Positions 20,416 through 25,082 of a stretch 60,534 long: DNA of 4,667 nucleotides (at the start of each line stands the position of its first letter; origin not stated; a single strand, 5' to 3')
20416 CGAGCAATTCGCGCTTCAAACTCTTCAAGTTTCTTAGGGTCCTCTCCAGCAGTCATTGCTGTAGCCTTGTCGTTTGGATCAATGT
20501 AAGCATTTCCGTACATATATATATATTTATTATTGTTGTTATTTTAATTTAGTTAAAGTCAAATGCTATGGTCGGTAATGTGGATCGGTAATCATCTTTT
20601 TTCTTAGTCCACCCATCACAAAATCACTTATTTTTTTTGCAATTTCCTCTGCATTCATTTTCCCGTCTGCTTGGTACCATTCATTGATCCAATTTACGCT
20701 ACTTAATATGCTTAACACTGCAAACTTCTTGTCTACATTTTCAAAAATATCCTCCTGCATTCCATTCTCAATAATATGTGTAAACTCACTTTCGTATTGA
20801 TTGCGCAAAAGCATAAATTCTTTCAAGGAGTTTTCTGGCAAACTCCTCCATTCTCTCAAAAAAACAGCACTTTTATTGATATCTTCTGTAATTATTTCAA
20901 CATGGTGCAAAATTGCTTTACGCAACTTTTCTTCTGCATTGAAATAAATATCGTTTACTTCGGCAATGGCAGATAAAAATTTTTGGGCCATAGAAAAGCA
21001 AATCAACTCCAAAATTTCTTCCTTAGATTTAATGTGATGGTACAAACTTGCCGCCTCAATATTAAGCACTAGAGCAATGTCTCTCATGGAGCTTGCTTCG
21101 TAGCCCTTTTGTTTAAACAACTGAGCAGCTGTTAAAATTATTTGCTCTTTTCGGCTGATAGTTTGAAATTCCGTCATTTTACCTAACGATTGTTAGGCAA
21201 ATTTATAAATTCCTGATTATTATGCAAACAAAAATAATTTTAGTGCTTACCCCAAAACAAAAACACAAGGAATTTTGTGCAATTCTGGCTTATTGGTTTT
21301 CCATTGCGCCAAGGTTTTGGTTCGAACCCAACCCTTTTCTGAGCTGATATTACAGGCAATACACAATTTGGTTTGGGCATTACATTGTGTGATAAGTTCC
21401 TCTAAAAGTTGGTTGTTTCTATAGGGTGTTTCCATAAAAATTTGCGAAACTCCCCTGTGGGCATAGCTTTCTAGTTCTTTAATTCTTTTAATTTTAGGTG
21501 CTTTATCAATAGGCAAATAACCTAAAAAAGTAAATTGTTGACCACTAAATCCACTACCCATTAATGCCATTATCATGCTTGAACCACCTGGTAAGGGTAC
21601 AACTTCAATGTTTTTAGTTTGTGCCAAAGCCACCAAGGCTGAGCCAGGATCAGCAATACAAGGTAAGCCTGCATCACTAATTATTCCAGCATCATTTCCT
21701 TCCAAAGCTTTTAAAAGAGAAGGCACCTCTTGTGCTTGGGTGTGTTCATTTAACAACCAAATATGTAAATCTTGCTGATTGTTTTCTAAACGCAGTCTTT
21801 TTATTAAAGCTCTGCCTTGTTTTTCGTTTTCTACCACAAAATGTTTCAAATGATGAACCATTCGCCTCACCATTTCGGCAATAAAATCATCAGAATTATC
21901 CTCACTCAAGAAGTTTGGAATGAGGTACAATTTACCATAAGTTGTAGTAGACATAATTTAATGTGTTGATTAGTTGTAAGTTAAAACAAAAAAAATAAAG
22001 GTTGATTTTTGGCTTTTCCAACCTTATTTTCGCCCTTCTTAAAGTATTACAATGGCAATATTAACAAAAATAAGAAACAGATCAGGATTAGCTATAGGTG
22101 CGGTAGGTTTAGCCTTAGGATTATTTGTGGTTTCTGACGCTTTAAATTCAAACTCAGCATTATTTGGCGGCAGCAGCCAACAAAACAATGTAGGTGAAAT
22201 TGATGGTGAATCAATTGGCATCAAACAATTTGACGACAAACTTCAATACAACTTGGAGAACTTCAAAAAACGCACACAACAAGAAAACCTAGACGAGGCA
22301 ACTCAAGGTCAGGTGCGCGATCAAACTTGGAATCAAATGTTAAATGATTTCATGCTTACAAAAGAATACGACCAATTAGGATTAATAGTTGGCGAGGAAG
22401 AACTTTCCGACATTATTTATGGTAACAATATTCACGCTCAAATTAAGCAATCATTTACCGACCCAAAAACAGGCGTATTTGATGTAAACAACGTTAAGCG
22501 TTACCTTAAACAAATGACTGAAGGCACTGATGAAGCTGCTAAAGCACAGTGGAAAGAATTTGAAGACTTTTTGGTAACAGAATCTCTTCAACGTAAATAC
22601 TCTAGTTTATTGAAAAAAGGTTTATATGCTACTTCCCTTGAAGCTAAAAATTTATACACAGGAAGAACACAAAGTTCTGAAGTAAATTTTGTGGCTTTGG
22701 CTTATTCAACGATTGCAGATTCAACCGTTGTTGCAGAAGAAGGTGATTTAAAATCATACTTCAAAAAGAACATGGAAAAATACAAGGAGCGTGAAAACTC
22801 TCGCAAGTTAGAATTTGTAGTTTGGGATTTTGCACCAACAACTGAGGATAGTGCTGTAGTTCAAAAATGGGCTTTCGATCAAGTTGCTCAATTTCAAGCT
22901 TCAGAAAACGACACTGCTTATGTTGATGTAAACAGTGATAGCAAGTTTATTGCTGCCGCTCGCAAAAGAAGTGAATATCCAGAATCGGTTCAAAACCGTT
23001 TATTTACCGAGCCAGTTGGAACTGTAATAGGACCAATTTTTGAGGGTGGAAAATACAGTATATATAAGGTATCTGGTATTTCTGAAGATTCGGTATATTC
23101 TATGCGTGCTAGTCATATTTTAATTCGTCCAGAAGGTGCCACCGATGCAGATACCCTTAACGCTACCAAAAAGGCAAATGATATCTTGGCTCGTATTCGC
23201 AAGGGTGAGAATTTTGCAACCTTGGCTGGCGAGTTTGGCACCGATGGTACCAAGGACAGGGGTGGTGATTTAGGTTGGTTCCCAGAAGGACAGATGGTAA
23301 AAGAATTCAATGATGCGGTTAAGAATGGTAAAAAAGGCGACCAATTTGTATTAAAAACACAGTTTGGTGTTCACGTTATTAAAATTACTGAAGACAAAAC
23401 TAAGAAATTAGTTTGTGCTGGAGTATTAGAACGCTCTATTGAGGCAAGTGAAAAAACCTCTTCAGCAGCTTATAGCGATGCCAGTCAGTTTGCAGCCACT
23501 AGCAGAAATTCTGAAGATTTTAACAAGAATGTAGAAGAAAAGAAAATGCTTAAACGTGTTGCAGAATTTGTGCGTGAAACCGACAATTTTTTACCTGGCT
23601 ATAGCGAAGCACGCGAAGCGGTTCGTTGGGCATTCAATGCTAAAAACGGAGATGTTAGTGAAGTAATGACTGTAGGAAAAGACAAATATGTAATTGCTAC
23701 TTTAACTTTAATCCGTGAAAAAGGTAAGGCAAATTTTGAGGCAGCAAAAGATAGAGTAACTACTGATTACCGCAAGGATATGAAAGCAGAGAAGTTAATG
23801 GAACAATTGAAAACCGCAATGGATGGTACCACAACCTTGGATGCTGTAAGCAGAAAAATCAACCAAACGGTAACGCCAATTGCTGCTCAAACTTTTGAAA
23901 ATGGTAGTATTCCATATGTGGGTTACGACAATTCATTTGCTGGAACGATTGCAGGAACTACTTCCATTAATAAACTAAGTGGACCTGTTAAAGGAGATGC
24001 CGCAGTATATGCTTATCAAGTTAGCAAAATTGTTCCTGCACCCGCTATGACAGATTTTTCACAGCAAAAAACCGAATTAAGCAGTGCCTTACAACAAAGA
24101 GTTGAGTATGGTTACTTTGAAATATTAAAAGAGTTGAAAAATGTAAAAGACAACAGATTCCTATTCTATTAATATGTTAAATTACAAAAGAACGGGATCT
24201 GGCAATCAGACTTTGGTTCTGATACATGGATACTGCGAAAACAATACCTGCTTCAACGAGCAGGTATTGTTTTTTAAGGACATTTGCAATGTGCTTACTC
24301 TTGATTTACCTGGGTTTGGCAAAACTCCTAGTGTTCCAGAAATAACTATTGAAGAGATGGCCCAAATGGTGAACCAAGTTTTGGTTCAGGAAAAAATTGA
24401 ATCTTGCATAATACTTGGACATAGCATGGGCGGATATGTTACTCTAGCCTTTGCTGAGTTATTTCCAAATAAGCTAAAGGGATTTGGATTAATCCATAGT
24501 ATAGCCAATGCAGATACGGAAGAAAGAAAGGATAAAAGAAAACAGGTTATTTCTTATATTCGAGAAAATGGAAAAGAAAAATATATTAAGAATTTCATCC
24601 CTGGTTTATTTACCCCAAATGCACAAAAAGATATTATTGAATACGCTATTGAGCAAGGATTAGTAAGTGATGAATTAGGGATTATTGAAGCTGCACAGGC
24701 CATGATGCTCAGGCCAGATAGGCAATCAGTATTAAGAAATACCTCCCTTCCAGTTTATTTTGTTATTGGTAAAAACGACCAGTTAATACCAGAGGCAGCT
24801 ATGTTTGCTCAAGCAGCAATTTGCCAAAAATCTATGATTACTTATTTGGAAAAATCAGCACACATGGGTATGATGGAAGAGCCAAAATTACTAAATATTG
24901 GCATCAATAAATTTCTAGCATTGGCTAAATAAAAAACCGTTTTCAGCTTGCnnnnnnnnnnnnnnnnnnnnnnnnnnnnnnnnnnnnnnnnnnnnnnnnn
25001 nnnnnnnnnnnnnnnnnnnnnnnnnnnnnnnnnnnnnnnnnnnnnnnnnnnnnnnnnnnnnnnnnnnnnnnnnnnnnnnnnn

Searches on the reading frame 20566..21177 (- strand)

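Call 40: search_protein_families(library=pfam, proteins=[window:20566-21177:-], max_evalue=0.00001)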
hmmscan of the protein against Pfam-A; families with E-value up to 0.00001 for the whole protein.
window:20566-21177:- (203 aa): 2 families
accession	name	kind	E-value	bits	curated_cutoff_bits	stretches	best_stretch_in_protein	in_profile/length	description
PF17932.6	TetR_C_24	-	1.8e-32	112.4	26.4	1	81-191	4-114/114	Tetracyclin repressor-like, C-terminal domain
PF00440.29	TetR_N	-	2.3e-12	46.9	24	1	13-57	1-45/47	Bacterial regulatory proteins, tetR family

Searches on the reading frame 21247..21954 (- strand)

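Call 40: search_protein_families(library=pfam, proteins=[window:21247-21954:-], max_evalue=0.00001)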
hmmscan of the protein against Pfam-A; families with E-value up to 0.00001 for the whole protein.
window:21247-21954:- (235 aa): 1 family
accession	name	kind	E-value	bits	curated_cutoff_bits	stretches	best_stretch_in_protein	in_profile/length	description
PF00590.25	TP_methylase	-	5.8e-08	33.4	27.8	1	71-215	65-208/212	Tetrapyrrole (Corrin/Porphyrin) Methylases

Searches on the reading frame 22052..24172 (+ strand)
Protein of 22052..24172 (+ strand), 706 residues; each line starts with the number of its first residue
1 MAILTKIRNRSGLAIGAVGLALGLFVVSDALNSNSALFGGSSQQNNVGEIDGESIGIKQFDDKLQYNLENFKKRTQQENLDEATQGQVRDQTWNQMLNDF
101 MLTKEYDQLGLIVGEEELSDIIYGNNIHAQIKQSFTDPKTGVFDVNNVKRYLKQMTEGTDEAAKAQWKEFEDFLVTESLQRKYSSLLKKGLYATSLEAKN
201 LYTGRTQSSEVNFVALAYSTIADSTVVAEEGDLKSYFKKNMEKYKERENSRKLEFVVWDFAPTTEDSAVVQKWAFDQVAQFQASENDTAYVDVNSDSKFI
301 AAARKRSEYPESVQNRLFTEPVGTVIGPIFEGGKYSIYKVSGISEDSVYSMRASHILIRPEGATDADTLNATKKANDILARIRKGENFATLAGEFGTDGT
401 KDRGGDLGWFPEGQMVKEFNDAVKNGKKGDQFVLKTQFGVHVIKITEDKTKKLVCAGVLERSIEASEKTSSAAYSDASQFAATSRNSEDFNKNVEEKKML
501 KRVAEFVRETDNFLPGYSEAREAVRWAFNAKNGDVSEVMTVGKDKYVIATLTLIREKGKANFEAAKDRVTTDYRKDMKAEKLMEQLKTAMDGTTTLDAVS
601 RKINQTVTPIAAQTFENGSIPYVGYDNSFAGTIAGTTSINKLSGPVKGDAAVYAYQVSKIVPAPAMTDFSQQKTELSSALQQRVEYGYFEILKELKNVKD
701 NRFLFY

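Call 40: search_protein_families(library=pfam, proteins=[window:22052-24172:+], max_evalue=0.00001)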
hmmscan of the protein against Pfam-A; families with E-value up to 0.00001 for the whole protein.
window:22052-24172:+ (706 aa): 5 families
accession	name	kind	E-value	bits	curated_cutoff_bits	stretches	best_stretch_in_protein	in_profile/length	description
PF13623.11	SurA_N_2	-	1.2e-33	116.5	28.5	1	4-152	1-145/145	SurA-like N-terminal domain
PF13616.12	Rotamase_3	-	2.7e-30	105.7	22.5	1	335-448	1-115/116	PPIC-type PPIASE domain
PF00639.27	Rotamase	-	1e-20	74.9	21.7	1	355-446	1-96/97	PPIC-type PPIASE domain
PF13145.12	Rotamase_2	-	9.7e-17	62.3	27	1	230-345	3-110/121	PPIC-type PPIASE domain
PF13624.11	SurA_N_3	-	6.2e-10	39.6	27.2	1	4-155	2-141/162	SurA-like N-terminal domain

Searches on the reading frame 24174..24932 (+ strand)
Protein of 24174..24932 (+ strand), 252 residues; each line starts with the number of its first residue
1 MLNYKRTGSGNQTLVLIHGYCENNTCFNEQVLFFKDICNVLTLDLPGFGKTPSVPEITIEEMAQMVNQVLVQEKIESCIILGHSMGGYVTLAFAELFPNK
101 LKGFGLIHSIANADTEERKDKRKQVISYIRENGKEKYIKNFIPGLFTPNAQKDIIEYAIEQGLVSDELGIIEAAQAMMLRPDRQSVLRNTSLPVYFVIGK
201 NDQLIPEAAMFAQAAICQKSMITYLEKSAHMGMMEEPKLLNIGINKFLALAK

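Call 50: search_protein_families(library=pfam, proteins=[window:24174-24932:+], max_evalue=0.00001)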
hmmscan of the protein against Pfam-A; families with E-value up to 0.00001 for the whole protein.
window:24174-24932:+ (252 aa): 4 families
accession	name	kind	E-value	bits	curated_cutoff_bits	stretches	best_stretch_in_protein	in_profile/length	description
PF00561.26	Abhydrolase_1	-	1.7e-16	61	25.8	1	13-113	2-106/245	alpha/beta hydrolase fold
PF12146.15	Hydrolase_4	-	4.8e-13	49.4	27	1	12-235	5-237/239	Serine aminopeptidase, S33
PF12697.13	Abhydrolase_6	-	1.6e-12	49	26.3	1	14-239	1-213/217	Alpha/beta hydrolase family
PF03096.20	Ndr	-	2.1e-09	36.9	23.3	1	56-248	79-276/283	Ndr family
